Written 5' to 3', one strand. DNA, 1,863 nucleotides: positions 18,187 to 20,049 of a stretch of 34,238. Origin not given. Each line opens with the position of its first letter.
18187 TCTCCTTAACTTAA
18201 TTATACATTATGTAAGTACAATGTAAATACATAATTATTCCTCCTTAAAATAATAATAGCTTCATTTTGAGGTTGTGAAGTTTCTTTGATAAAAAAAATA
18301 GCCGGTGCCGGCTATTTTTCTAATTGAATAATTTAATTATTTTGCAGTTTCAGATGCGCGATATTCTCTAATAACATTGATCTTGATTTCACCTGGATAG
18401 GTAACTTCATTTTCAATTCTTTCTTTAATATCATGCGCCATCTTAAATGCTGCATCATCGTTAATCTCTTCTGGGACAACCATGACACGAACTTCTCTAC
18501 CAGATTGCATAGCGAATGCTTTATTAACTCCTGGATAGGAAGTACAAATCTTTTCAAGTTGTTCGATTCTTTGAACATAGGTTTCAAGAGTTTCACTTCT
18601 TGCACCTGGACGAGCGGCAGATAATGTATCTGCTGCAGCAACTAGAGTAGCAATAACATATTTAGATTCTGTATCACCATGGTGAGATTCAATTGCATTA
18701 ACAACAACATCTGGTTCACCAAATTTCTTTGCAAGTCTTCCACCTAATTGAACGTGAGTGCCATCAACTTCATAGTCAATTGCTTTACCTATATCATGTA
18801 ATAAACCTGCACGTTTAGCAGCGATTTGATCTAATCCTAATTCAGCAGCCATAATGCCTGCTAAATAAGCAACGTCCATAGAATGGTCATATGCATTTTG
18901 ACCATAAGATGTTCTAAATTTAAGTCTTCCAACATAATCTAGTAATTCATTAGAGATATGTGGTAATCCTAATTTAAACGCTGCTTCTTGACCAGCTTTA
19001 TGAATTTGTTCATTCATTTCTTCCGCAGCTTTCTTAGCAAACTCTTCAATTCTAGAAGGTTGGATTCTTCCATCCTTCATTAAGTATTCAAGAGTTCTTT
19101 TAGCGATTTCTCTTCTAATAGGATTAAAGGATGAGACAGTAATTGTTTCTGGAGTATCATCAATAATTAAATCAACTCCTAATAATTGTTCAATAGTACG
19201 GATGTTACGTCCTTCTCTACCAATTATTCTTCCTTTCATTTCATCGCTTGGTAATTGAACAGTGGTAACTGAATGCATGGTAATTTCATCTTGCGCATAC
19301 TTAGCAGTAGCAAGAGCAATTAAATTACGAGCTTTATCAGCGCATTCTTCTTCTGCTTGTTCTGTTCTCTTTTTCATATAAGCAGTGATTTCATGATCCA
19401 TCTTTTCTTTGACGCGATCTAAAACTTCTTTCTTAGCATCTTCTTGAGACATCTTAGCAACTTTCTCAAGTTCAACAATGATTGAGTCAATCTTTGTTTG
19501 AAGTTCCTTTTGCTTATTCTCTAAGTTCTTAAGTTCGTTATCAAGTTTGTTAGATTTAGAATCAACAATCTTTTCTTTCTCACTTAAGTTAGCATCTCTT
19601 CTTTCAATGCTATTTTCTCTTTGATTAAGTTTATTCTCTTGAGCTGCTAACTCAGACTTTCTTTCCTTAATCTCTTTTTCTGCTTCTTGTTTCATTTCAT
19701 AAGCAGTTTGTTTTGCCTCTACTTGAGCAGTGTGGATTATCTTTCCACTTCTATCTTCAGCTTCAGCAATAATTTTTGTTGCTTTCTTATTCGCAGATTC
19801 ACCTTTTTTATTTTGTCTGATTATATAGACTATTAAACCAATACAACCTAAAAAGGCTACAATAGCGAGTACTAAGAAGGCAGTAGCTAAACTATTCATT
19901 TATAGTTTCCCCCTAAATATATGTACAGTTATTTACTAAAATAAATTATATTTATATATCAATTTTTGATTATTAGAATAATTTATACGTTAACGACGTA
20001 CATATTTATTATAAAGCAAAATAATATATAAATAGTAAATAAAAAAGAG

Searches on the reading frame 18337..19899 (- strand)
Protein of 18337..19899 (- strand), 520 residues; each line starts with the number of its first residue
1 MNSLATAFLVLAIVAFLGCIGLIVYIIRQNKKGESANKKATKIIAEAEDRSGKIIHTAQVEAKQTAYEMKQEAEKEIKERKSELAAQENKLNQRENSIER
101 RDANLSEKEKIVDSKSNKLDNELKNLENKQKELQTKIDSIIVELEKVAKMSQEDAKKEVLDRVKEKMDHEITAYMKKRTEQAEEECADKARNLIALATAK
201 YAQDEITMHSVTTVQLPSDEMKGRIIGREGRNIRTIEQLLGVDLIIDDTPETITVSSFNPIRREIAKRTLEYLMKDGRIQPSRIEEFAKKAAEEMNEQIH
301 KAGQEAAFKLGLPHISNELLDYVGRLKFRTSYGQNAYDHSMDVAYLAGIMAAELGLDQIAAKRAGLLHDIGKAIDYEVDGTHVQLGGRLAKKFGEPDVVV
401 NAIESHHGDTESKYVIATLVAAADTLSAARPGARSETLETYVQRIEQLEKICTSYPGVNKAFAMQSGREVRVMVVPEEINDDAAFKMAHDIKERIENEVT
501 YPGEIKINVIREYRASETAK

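Call 95: search_protein_families(library=pfam, proteins=[window:18337-19899:-], max_evalue=0.00001)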
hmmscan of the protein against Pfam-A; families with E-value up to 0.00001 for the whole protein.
window:18337-19899:- (520 aa): 3 families
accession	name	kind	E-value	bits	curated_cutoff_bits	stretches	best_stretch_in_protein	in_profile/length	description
PF12072.13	RNase_Y_N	-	7.7e-36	123.9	32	1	10-204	8-200/201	RNase Y N-terminal region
PF01966.28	HD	-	6.2e-17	62.4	22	1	337-428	2-115/116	HD domain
PF00013.35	KH_1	-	2.1e-08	34.2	21.5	1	212-270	2-64/66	KH domain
